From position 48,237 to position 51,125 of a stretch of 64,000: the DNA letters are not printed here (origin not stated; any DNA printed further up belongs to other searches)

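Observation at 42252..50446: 202-bp direct repeat of an internal acnB segment brackets a ~6-kb accessory island plus the 3' two-thirds of acnB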

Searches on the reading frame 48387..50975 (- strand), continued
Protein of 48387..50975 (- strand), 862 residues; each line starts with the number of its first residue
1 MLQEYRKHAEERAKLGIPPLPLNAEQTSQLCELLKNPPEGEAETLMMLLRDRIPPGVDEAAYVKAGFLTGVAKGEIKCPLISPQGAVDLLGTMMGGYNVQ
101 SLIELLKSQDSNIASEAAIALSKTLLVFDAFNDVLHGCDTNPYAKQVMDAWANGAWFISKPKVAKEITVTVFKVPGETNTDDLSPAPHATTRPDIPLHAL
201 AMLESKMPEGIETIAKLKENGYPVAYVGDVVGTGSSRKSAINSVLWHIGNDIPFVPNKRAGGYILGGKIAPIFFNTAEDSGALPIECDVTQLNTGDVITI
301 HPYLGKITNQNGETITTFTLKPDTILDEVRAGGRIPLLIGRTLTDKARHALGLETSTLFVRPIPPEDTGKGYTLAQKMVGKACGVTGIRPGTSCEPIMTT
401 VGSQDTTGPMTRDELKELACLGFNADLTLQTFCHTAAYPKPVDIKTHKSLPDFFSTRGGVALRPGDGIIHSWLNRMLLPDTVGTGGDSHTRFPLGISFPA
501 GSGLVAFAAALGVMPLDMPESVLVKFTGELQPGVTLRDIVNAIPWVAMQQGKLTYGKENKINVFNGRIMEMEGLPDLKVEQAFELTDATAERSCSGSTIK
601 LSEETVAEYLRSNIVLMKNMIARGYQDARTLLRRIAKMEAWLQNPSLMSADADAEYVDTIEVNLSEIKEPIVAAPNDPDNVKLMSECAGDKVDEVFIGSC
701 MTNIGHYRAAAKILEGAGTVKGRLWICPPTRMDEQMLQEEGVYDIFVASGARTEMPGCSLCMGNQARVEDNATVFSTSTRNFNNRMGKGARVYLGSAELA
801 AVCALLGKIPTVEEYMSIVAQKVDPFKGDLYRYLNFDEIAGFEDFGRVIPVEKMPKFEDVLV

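Call 69: search_protein_families(library=pfam, proteins=[L012:681-1277:-, L012:1611-1946:+, L012:1958-2245:+, L017:12671-12913:+, L017:12867-13271:+, L017:16172-16438:+, L017:16431-16670:+, L056:11529-11963:+, L056:11933-12274:+, L107:12649-12927:+], max_evalue=0.001)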
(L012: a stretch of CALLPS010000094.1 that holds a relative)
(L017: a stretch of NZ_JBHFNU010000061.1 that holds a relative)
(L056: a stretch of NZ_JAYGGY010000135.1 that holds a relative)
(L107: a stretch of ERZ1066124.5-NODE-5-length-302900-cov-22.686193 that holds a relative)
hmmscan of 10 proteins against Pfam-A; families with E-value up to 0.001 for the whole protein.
L012:681-1277:- (198 aa): 0 families

L012:1611-1946:+ (111 aa): 0 families

L012:1958-2245:+ (95 aa): 4 families
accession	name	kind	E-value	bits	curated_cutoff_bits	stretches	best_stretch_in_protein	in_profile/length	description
PF13424.12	TPR_12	-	3.7e-08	33.9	30.1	1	3-73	3-75/77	Tetratricopeptide repeat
PF13176.12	TPR_7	-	2.3e-05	24.5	27.9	0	9-35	5-33/36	Tetratricopeptide repeat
PF07719.23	TPR_2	-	4.4e-05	23.7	27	0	45-70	3-28/34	Tetratricopeptide repeat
PF13374.12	TPR_10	-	0.00073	19.9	27.5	0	9-35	8-34/42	Tetratricopeptide repeat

L017:12671-12913:+ (80 aa): 1 family
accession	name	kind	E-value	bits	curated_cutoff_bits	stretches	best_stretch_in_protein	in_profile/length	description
PF04255.20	DUF433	-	6.7e-18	64.7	23.6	1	6-61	1-56/56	Protein of unknown function (DUF433)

L017:12867-13271:+ (134 aa): 3 families
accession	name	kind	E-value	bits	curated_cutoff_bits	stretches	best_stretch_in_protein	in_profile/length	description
PF18480.7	DUF5615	-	7e-29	100.4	23.8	1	11-120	1-109/110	Domain of unknown function (DUF5615)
PF01927.22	Mut7-C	-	1.4e-05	25.7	23.3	1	12-77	2-61/146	Mut7-C RNAse domain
PF18478.7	PIN_10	-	2.1e-05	24.9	26.2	1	11-71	1-65/84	PIN like domain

L017:16172-16438:+ (88 aa): 0 families

L017:16431-16670:+ (79 aa): 1 family
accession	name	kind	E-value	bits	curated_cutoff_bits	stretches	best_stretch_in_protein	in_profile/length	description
PF07927.17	HicA_toxin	-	4e-09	36.9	27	1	11-68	2-57/58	HicA toxin of bacterial toxin-antitoxin,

L056:11529-11963:+ (144 aa): 1 family
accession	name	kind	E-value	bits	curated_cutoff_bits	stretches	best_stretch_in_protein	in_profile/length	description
PF08814.16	XisH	-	8.6e-55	185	25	1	1-134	1-134/134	XisH protein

L056:11933-12274:+ (113 aa): 1 family
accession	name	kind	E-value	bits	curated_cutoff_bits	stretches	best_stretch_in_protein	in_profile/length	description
PF08869.16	XisI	-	9.5e-40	135.9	25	1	1-112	1-110/110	XisI protein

L107:12649-12927:+ (92 aa): 1 family
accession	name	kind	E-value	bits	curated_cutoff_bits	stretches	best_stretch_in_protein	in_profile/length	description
PF04365.19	BrnT_toxin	-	1.8e-30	105.5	34.5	1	7-85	1-77/77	Ribonuclease toxin, BrnT, of type II toxin-antitoxin system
